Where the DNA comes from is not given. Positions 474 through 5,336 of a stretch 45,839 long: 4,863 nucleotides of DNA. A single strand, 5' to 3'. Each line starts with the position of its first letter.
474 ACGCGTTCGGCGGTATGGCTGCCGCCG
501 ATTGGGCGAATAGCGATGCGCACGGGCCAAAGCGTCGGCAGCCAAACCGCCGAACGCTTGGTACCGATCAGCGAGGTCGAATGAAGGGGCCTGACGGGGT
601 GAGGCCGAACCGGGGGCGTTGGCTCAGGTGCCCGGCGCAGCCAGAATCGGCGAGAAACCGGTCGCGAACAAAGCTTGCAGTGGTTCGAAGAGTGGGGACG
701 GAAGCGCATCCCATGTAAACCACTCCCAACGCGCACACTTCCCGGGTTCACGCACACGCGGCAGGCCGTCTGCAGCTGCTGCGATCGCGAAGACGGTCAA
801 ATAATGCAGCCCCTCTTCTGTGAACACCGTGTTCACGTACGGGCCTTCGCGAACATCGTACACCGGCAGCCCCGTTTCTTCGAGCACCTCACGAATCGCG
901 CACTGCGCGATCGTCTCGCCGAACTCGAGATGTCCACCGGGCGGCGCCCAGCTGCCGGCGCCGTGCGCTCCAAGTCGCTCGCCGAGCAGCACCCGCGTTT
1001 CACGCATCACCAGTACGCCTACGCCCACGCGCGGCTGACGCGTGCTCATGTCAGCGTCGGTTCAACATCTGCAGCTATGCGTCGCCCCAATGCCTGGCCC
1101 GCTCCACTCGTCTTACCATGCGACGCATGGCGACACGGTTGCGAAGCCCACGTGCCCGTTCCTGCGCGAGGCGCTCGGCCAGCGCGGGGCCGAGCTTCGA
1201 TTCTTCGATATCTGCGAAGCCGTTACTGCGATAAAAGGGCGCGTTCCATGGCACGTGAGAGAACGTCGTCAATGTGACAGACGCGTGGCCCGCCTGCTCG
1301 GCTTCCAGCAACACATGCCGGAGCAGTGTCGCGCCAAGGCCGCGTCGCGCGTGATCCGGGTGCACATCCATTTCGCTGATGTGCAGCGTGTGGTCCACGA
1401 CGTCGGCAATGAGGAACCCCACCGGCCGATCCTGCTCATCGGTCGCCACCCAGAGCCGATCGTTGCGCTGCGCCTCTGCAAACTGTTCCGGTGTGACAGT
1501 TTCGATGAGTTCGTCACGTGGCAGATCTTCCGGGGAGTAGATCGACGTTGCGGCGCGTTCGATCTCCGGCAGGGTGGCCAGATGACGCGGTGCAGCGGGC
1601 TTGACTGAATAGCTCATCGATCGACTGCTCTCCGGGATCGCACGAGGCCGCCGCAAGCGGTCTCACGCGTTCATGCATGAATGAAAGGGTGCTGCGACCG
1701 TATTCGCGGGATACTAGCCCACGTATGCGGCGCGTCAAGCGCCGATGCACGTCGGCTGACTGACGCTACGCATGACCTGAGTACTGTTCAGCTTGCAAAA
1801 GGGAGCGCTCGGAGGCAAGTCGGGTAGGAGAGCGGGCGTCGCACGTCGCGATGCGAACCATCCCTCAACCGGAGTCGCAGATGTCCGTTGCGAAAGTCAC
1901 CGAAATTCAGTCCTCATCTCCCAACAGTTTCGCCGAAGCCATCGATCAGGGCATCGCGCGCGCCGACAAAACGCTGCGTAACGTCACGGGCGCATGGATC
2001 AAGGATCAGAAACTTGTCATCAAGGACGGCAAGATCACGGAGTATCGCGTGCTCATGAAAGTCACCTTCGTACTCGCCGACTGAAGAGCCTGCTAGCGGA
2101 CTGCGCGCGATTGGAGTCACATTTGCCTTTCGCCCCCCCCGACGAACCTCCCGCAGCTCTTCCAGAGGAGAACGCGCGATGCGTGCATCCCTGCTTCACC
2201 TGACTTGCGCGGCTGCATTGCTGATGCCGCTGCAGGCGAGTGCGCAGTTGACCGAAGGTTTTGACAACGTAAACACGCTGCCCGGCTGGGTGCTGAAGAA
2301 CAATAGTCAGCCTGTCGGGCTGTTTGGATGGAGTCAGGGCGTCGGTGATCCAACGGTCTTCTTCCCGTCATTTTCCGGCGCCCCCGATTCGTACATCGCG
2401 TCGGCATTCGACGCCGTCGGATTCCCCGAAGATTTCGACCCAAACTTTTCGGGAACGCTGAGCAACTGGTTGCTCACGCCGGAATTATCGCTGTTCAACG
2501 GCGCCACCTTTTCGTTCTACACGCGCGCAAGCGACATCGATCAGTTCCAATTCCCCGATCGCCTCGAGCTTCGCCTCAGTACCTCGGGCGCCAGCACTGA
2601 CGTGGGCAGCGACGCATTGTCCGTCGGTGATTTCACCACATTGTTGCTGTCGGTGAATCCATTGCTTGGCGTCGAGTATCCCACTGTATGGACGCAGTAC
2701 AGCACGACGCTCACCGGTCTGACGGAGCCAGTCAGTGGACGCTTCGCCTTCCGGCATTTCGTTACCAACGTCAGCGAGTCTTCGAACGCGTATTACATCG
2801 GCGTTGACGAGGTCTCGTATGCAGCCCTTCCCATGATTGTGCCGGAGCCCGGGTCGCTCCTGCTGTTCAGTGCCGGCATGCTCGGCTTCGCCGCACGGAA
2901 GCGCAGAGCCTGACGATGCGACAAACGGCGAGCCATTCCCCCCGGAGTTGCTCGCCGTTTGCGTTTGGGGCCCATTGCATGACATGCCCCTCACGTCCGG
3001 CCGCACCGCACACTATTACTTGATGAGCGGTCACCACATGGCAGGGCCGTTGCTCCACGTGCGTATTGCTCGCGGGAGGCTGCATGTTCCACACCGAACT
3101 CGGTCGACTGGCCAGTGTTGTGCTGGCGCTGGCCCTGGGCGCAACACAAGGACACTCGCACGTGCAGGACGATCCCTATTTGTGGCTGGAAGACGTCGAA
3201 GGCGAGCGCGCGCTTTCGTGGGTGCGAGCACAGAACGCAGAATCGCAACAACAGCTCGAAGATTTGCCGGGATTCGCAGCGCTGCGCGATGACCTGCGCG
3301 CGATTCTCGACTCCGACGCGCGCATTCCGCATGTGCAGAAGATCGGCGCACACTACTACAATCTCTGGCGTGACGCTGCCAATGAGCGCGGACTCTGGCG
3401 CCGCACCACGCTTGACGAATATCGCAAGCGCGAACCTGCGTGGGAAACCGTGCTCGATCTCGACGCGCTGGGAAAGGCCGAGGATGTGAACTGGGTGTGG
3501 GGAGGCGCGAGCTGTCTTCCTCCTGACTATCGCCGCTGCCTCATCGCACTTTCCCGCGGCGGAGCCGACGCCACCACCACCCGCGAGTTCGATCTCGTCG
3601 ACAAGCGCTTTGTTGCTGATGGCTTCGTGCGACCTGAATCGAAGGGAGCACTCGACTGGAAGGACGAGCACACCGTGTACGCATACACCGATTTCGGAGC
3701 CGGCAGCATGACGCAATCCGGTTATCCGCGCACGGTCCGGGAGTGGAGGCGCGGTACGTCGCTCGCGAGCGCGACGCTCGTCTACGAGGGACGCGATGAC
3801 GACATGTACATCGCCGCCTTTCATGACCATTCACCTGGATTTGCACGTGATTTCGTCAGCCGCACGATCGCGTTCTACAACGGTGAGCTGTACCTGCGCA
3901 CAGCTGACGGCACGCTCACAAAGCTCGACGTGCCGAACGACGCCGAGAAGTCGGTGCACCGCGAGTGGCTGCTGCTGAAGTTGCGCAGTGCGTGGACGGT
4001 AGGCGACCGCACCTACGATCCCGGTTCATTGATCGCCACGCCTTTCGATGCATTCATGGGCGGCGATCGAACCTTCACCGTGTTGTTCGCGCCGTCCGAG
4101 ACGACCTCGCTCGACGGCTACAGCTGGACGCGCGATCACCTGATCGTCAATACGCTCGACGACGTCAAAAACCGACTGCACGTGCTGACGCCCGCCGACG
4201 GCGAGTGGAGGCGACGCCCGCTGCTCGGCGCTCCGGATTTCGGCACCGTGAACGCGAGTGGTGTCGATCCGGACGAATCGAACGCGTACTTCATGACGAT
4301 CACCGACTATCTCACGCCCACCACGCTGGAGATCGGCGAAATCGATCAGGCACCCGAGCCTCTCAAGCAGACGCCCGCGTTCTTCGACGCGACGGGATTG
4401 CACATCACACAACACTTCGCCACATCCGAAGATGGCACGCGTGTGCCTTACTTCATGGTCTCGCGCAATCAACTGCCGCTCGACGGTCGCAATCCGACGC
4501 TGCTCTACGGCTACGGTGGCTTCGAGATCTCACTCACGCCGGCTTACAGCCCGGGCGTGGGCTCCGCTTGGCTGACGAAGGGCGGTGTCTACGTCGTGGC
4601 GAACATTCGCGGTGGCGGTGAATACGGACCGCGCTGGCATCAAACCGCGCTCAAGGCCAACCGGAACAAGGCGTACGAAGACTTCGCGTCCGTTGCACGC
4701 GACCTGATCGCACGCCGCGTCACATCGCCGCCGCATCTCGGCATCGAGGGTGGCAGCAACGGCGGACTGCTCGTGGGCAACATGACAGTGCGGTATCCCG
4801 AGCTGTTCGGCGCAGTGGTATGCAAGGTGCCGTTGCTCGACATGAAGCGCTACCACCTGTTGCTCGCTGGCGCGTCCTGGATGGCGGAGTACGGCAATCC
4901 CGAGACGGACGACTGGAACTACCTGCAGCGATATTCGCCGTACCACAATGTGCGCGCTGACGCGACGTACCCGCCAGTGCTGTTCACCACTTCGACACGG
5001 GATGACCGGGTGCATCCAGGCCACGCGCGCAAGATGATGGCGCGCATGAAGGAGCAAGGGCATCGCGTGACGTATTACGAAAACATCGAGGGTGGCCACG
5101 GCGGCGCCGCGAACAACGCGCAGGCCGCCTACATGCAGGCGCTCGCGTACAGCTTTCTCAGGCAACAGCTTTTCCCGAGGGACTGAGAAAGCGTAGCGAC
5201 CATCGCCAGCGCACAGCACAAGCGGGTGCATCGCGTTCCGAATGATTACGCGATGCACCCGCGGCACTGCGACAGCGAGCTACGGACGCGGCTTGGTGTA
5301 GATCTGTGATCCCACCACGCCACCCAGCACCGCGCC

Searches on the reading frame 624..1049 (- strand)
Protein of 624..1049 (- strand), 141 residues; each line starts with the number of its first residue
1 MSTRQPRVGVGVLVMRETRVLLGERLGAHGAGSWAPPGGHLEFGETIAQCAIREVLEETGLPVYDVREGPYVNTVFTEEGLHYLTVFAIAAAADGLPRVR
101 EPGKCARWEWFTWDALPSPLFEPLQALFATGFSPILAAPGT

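Call 81: search_protein_families(library=pfam, proteins=[window:624-1049:-], max_evalue=0.00001)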
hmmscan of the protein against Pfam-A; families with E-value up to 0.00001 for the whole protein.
window:624-1049:- (141 aa): 1 family
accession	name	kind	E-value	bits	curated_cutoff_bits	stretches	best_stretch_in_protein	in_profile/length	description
PF00293.34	NUDIX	-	4.1e-22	79.1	21.1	1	6-119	2-121/134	NUDIX domain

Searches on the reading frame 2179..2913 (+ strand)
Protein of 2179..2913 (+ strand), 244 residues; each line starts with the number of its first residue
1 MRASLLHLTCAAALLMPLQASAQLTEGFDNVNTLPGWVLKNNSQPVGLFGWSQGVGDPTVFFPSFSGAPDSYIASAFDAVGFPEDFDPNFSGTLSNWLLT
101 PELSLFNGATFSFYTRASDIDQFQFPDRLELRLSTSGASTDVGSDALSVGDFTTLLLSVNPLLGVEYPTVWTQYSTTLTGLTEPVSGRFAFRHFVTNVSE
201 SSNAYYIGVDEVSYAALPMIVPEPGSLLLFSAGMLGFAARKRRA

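Call 81: search_protein_families(library=pfam, proteins=[window:2179-2913:+], max_evalue=0.00001)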
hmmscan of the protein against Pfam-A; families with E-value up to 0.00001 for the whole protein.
window:2179-2913:+ (244 aa): 1 family
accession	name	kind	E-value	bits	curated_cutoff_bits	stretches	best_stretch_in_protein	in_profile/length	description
PF07589.16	PEP-CTERM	-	2.1e-07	31.2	20.7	1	221-243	2-24/24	PEP-CTERM motif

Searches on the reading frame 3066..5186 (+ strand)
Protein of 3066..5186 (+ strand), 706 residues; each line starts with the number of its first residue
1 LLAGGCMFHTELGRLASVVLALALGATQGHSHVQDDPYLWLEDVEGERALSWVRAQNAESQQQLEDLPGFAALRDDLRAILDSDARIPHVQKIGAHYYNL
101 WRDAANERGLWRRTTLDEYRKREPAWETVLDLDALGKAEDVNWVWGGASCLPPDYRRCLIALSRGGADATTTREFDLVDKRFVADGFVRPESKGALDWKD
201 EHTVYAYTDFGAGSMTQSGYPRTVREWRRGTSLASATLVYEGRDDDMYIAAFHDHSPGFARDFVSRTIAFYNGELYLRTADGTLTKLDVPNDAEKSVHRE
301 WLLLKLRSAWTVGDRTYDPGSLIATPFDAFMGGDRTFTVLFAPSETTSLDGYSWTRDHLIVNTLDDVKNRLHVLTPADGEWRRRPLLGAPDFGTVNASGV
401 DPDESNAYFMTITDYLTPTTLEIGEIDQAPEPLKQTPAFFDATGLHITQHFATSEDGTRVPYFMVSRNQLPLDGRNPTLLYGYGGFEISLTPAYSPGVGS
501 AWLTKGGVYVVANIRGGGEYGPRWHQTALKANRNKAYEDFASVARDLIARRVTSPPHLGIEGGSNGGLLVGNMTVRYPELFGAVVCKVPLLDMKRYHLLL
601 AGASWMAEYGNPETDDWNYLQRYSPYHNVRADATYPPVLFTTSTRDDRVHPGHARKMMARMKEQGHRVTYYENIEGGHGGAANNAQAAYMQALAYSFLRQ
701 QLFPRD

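Call 81: search_protein_families(library=pfam, proteins=[window:3066-5186:+], max_evalue=0.00001)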
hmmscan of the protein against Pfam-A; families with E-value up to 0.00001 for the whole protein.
window:3066-5186:+ (706 aa): 2 families
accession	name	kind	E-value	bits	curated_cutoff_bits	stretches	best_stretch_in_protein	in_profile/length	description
PF00326.27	Peptidase_S9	-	9.6e-46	156.4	22.6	1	502-702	9-210/213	Prolyl oligopeptidase family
PF02897.21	Peptidase_S9_N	-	1.9e-33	116.3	24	1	30-421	14-398/414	Prolyl oligopeptidase, N-terminal beta-propeller domain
